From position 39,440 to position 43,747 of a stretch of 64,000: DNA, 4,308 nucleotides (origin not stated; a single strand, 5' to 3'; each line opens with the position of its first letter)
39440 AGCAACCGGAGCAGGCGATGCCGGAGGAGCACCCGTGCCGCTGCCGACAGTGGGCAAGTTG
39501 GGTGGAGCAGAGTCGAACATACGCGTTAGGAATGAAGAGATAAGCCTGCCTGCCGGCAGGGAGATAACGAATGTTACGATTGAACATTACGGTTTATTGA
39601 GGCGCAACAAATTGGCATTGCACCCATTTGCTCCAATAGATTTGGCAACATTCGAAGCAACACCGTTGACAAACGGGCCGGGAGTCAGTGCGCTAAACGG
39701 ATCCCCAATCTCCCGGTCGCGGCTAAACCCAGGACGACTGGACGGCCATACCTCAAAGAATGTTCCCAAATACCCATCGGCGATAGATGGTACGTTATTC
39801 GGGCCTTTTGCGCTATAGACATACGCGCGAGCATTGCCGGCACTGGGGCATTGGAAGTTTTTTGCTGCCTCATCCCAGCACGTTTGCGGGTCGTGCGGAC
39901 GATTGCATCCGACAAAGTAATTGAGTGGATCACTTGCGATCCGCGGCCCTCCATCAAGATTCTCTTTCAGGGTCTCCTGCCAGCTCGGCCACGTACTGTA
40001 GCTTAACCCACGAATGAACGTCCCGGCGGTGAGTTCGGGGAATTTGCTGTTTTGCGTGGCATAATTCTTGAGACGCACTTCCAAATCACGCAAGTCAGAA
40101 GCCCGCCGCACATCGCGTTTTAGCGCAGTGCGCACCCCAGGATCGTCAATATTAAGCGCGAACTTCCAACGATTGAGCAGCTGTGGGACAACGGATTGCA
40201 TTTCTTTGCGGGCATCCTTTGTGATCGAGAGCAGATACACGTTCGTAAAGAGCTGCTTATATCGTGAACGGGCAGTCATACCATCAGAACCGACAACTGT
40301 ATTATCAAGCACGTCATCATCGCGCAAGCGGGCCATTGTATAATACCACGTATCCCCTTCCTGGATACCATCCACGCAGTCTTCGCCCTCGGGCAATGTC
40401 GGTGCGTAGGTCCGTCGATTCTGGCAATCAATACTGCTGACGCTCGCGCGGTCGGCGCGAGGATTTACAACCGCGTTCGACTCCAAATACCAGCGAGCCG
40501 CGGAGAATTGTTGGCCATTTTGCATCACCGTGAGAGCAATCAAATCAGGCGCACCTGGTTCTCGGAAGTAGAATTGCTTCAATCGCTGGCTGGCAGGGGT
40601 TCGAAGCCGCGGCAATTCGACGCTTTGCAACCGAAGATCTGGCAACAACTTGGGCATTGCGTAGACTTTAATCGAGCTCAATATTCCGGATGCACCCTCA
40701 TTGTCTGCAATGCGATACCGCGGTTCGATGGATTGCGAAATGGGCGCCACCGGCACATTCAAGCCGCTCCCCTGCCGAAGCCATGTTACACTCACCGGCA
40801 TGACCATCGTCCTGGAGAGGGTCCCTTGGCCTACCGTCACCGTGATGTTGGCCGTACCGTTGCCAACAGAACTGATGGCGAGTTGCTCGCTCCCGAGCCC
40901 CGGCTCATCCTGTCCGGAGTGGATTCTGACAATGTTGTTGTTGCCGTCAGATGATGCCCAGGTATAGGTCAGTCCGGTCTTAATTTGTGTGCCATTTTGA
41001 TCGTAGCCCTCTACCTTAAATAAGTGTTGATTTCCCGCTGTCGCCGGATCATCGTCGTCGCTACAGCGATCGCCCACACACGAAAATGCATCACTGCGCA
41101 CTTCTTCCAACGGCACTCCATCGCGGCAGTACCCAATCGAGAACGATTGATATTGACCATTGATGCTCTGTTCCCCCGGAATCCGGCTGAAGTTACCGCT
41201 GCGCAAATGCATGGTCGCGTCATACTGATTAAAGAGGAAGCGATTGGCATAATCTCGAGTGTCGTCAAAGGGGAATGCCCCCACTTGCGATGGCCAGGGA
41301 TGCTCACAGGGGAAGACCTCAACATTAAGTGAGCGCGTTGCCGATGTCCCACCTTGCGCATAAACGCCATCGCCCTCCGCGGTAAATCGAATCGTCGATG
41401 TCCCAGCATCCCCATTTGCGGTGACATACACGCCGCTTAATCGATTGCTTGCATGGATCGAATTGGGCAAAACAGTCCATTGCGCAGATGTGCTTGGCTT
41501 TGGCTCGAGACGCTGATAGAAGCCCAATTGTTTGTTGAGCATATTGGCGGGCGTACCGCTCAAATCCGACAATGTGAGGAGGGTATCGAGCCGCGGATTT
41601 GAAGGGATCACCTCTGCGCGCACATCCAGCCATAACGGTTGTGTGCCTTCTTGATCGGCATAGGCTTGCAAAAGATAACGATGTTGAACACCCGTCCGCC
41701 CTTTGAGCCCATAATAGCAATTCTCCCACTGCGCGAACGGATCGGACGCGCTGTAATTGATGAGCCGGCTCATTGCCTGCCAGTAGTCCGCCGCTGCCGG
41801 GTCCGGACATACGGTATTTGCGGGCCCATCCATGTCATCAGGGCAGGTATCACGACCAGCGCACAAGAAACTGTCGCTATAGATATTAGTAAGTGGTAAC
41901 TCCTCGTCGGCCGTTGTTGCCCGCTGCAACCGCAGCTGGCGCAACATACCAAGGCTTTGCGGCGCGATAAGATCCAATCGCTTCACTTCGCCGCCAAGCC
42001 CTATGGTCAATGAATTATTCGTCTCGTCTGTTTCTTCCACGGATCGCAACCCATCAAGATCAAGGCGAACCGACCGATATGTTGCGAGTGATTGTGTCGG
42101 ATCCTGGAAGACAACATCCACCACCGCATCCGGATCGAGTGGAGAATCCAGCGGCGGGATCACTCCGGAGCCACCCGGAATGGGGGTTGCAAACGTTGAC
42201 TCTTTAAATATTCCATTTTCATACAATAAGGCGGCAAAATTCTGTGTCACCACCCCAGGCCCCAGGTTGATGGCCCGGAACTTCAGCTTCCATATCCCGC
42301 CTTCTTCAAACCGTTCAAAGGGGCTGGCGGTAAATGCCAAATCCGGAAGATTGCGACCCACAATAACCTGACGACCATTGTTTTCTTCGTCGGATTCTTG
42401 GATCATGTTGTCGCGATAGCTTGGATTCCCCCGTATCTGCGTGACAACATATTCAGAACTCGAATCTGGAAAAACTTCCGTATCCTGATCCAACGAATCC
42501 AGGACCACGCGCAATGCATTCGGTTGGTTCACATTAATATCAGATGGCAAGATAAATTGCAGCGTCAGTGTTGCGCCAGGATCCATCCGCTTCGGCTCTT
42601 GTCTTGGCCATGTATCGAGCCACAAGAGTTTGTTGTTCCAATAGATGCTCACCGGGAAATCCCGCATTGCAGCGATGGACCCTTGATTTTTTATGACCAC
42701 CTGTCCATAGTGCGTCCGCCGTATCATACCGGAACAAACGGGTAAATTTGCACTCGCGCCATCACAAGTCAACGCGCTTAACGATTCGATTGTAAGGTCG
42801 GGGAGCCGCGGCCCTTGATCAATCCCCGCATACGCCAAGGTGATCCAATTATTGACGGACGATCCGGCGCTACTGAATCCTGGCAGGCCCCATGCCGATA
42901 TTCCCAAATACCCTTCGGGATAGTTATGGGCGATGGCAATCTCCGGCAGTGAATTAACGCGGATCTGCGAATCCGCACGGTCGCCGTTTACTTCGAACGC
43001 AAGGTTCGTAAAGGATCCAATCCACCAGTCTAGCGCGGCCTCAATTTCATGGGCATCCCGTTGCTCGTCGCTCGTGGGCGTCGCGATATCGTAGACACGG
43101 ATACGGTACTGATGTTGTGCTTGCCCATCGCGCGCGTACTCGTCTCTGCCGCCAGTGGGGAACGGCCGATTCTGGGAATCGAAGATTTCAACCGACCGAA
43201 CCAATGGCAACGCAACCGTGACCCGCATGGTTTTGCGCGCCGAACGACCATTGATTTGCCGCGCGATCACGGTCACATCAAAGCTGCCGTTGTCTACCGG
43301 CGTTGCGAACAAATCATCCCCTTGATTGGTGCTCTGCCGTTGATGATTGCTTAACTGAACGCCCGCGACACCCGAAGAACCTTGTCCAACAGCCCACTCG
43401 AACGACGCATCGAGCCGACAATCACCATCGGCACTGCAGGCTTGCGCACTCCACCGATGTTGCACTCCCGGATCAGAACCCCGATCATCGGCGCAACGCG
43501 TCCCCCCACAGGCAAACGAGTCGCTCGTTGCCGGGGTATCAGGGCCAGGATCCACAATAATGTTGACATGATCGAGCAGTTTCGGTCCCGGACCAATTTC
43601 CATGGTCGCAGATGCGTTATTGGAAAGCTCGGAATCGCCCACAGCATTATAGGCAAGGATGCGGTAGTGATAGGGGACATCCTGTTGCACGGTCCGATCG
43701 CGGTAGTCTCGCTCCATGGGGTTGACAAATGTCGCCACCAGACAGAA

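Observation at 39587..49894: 3435-aa giant surface protein with Myxococcus-type Cys-rich repeats and a long Fn3-like repeat array, flanked by two dedicated membrane proteins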

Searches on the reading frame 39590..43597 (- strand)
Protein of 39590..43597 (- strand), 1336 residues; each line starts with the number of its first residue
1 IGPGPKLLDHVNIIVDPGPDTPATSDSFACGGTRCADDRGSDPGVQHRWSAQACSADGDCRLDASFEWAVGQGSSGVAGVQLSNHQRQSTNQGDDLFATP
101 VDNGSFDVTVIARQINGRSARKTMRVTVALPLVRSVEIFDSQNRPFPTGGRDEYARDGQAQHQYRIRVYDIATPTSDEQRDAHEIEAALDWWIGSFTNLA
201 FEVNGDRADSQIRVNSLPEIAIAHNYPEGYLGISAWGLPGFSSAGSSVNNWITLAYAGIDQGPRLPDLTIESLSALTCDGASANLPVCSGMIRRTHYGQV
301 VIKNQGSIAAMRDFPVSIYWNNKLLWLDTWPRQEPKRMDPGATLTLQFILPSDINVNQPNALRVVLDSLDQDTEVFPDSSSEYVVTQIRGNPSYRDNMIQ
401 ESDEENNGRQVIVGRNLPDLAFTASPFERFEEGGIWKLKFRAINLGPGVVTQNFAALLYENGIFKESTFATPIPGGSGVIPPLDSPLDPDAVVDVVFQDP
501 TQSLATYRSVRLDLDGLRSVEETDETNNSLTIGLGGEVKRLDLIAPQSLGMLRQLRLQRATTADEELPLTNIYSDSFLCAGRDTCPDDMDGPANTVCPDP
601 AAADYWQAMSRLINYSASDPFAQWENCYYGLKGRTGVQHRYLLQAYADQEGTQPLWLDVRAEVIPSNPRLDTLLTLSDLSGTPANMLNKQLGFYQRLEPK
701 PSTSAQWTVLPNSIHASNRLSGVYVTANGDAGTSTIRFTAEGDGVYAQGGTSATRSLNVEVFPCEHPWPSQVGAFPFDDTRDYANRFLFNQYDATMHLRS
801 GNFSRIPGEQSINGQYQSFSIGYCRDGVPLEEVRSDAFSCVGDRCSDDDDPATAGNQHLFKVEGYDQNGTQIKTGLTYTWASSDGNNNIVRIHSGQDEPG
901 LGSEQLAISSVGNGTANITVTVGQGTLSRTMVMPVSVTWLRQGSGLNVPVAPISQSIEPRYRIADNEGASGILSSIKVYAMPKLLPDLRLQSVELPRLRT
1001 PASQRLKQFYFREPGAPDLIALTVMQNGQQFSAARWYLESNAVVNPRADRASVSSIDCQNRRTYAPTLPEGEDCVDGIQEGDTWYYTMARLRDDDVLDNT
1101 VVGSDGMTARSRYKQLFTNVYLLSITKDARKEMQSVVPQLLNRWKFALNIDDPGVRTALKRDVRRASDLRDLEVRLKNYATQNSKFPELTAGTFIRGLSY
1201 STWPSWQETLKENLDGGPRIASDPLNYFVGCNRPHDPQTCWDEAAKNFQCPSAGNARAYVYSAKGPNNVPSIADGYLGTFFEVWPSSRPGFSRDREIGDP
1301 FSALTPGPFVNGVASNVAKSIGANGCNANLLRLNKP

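Call 14: find_homologous_proteins(query=window:39590-43597:-, max_evalue=0.00001)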
Query window:39590-43597:- (1336 aa): 1 proteins with E <= 0.00001 among 8000 candidates.
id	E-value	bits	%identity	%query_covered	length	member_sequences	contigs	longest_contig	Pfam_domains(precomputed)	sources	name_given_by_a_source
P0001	0.0e+0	3114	100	100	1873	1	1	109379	PF25832.1,PF07705.18,PF00041.28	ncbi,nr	ncbi:fibronectin type III domain-containing protein [Candidatus Uhrbacteria bacterium]|nr:fibronecti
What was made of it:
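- Tried and rejected: The word-indexed search with the C-terminal 1,336 aa found only the protein itself (call 14).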

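Call 15: find_encoding_contigs(protein=P0001, flank=10000, max_places=6)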
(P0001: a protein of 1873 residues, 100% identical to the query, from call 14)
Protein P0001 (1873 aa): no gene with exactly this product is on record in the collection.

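Call 24: search_solved_structures(query=window:39590-43597:-, max_evalue=1)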
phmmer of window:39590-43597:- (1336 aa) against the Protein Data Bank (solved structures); distinct sequences matched with E-value up to 1: 1.
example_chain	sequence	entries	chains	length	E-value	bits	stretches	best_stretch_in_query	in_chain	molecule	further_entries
4gl3_A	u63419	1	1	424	0.64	11.1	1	224-265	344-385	putative glucoamylase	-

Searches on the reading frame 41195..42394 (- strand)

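Call 18: search_protein_families(library=pfam, proteins=[window:41195-42394:-], max_evalue=1)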
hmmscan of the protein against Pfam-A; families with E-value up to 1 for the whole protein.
window:41195-42394:- (400 aa): 1 family
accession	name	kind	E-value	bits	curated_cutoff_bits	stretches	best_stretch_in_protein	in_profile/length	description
PF07705.17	CARDB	-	4.5e-05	24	22.7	1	17-130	2-100/101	CARDB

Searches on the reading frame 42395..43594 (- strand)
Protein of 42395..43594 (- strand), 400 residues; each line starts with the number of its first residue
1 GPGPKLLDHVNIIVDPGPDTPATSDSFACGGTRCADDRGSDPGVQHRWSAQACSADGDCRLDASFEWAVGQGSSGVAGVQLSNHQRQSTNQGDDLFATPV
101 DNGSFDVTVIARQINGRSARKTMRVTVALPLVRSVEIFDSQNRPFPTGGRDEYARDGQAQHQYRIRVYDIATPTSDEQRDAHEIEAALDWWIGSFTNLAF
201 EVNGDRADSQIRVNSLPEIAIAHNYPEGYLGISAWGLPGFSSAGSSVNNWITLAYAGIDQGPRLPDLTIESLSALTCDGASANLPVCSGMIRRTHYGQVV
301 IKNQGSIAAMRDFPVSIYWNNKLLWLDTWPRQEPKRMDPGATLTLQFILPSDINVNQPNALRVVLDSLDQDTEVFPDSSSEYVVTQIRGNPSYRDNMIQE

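Call 18: search_protein_families(library=pfam, proteins=[window:42395-43594:-], max_evalue=1)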
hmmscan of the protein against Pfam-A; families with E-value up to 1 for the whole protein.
window:42395-43594:- (400 aa): 0 families
